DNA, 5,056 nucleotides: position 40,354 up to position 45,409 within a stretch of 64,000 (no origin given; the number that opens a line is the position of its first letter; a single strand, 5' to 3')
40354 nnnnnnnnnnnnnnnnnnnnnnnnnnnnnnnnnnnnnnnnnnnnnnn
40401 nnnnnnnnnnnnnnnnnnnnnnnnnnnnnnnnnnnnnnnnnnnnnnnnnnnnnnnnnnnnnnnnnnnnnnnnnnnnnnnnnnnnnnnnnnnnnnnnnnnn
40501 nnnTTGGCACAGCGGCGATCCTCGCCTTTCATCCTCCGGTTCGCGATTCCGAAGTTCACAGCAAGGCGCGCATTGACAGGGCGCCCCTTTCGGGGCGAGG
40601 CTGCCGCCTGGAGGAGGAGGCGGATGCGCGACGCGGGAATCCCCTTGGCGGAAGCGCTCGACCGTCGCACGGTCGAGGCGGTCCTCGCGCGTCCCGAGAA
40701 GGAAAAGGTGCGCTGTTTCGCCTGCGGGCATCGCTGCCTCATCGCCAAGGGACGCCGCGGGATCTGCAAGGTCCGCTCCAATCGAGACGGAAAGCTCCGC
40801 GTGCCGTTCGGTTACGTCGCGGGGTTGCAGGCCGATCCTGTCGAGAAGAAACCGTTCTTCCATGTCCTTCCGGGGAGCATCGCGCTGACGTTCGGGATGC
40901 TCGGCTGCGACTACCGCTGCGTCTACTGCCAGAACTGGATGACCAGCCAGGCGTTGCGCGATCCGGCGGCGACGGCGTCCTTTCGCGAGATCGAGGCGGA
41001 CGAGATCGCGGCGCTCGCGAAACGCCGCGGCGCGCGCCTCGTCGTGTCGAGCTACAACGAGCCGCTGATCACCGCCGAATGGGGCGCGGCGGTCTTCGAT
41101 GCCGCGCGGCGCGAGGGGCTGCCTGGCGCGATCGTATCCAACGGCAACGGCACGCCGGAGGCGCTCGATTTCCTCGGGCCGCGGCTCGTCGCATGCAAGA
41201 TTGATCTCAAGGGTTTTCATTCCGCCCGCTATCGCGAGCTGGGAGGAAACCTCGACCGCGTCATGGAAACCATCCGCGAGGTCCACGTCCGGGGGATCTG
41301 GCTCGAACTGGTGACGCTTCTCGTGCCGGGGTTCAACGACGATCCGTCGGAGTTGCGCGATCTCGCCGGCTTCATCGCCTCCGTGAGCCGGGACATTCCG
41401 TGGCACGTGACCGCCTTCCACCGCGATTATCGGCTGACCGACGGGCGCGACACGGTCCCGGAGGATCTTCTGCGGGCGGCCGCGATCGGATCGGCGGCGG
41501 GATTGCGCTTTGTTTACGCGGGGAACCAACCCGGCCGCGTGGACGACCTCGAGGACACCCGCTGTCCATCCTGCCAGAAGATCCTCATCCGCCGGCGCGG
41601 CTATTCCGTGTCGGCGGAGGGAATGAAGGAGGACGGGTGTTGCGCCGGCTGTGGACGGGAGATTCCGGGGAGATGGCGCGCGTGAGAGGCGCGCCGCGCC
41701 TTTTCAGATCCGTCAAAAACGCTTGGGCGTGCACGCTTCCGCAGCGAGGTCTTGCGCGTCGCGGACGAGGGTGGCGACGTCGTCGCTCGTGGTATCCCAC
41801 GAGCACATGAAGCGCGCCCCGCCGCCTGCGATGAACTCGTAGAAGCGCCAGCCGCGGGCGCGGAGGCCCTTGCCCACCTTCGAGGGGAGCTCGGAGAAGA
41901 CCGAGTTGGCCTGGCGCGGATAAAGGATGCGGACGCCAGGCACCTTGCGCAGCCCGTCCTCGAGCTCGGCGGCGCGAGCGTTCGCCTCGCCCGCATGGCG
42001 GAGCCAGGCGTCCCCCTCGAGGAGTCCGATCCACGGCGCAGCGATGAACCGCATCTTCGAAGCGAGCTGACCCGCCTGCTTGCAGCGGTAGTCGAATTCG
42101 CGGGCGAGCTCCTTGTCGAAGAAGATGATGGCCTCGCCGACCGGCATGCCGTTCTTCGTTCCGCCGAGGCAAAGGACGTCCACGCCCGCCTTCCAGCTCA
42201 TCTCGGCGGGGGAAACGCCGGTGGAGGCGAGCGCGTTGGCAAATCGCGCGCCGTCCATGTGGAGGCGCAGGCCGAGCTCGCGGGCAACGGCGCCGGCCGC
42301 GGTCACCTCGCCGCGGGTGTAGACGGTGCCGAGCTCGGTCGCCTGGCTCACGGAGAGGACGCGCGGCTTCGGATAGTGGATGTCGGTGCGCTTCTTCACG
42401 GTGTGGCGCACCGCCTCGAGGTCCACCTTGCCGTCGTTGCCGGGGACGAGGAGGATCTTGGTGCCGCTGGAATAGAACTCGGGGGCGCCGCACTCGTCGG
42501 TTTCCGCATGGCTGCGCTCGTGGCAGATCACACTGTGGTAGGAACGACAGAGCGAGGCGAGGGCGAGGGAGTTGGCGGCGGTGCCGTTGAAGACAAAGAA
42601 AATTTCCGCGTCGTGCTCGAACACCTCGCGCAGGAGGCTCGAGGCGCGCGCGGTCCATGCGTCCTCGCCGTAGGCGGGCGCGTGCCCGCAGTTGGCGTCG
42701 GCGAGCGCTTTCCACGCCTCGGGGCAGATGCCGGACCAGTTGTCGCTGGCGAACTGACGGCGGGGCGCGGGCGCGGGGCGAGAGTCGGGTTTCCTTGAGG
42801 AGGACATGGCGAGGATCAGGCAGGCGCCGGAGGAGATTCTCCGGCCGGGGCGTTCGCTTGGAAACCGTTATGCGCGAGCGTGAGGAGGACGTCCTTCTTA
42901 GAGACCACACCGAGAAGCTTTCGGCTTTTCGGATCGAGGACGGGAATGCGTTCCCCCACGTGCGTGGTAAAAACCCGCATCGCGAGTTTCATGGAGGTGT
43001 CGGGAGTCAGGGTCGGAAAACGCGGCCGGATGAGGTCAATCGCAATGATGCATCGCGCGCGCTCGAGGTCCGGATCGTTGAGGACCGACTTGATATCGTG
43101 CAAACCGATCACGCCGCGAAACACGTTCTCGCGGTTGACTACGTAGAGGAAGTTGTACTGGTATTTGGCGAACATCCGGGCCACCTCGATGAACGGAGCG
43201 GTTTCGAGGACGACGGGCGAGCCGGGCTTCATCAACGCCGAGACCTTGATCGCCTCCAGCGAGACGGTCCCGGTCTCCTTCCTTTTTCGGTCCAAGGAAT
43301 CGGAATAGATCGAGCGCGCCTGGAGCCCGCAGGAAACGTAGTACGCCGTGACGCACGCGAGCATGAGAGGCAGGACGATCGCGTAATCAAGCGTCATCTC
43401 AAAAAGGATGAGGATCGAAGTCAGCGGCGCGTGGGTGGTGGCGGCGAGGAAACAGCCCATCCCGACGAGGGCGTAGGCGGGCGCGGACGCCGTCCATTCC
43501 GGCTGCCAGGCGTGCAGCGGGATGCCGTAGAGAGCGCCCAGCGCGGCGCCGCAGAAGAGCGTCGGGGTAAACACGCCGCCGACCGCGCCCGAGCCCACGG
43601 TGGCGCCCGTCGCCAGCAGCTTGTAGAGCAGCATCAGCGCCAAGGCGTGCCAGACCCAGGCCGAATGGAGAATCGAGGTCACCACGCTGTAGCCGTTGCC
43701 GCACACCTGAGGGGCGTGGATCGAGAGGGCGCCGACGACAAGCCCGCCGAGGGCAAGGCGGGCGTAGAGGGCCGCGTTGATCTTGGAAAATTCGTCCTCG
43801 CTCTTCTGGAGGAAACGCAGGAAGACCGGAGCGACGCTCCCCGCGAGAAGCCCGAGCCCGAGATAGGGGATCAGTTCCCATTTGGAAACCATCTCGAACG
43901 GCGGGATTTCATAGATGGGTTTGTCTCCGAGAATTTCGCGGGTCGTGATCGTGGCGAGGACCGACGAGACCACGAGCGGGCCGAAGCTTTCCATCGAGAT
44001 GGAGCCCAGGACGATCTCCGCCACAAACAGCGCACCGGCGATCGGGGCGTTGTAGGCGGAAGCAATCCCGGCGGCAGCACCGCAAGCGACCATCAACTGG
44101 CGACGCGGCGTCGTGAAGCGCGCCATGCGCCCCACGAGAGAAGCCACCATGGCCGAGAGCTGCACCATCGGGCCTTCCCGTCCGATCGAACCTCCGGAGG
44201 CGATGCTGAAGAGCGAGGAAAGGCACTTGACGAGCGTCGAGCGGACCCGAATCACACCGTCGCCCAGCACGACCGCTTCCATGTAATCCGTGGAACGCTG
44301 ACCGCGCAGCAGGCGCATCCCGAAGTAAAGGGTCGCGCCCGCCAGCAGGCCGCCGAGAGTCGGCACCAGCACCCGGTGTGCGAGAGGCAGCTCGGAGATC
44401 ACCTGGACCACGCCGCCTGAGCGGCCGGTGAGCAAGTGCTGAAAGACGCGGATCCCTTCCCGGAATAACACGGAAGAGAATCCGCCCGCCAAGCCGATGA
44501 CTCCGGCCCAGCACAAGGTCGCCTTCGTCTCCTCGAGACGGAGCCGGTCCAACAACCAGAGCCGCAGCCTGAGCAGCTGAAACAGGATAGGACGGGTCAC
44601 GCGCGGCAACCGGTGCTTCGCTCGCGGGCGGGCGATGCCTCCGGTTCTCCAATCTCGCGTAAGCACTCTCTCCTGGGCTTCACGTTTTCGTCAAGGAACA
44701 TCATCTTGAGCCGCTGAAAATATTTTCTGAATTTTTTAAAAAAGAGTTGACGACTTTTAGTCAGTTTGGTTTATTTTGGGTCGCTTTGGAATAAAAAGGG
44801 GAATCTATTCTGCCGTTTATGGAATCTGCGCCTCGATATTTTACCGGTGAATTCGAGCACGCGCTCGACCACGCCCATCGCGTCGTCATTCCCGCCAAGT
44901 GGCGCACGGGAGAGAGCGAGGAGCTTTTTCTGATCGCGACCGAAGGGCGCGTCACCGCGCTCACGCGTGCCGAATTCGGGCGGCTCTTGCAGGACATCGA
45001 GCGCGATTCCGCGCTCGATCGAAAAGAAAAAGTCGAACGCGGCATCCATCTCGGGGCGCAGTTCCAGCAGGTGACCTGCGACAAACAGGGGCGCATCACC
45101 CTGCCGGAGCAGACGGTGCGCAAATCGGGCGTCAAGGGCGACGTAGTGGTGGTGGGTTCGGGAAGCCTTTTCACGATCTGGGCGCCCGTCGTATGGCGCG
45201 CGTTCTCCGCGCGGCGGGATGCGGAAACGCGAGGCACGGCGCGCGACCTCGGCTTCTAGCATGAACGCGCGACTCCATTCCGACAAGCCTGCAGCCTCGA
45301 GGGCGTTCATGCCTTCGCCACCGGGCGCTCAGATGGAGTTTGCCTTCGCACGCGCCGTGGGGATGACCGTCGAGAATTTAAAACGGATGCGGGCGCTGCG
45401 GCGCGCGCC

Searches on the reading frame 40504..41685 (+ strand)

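Call 17: search_protein_families(library=pfam, proteins=[window:40504-41685:+], max_evalue=0.001)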
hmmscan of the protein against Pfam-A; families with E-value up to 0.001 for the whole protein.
window:40504-41685:+ (393 aa): 1 family
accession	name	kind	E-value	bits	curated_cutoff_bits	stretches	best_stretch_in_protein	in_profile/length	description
PF04055.27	Radical_SAM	-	1.2e-15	58.5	29.5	1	134-286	6-164/166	Radical SAM superfamily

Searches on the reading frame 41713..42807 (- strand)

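Call 17: search_protein_families(library=pfam, proteins=[window:41713-42807:-], max_evalue=0.001)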
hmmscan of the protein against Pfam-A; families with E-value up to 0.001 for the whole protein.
window:41713-42807:- (364 aa): 1 family
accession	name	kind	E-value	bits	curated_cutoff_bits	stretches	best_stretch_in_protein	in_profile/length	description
PF01212.27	Beta_elim_lyase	-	1.5e-62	212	27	1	18-305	1-283/288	Beta-eliminating lyase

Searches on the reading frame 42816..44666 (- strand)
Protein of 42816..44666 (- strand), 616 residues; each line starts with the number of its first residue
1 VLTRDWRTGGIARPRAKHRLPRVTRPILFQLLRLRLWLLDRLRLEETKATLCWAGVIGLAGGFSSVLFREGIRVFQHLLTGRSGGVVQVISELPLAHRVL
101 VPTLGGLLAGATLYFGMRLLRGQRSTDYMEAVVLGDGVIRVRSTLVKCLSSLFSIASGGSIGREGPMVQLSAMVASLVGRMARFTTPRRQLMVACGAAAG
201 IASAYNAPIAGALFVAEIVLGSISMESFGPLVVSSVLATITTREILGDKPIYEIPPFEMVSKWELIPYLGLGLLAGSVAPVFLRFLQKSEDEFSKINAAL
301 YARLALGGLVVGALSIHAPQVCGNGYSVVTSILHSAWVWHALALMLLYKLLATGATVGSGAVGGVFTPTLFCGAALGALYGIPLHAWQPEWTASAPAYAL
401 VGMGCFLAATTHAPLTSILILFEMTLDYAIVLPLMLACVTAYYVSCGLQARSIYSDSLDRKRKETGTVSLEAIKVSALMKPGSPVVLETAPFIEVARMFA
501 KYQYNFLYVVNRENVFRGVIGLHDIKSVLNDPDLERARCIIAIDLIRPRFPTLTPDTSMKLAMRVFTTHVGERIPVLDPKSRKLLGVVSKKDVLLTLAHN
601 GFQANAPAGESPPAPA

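Call 18: search_protein_families(library=pfam, proteins=[window:42816-44666:-], max_evalue=0.001)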
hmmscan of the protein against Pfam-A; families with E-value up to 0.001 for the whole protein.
window:42816-44666:- (616 aa): 2 families
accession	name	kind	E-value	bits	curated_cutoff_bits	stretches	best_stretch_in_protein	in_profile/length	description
PF00654.25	Voltage_CLC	-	3.7e-94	316.2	24.8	1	105-445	1-345/346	Voltage gated chloride channel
PF00571.33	CBS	-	2.7e-15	56.9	24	2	544-597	3-55/57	CBS domain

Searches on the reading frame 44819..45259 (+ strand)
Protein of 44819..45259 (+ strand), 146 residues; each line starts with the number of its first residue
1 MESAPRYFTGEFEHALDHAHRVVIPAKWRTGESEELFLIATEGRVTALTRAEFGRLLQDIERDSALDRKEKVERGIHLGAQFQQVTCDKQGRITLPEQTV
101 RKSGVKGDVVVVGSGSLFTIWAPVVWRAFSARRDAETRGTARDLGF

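Call 91: search_protein_families(library=pfam, proteins=[window:44819-45259:+], max_evalue=0.01)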
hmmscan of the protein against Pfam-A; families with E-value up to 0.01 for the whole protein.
window:44819-45259:+ (146 aa): 2 families
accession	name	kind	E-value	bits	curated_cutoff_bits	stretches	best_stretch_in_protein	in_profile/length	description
PF02381.23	MraZ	-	1.1e-15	57.7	23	2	83-142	6-67/72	MraZ protein, putative antitoxin-like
PF04014.23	MazE_antitoxin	-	0.00048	20.5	24.7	0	85-112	2-30/48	Antidote-toxin recognition MazE, bacterial antitoxin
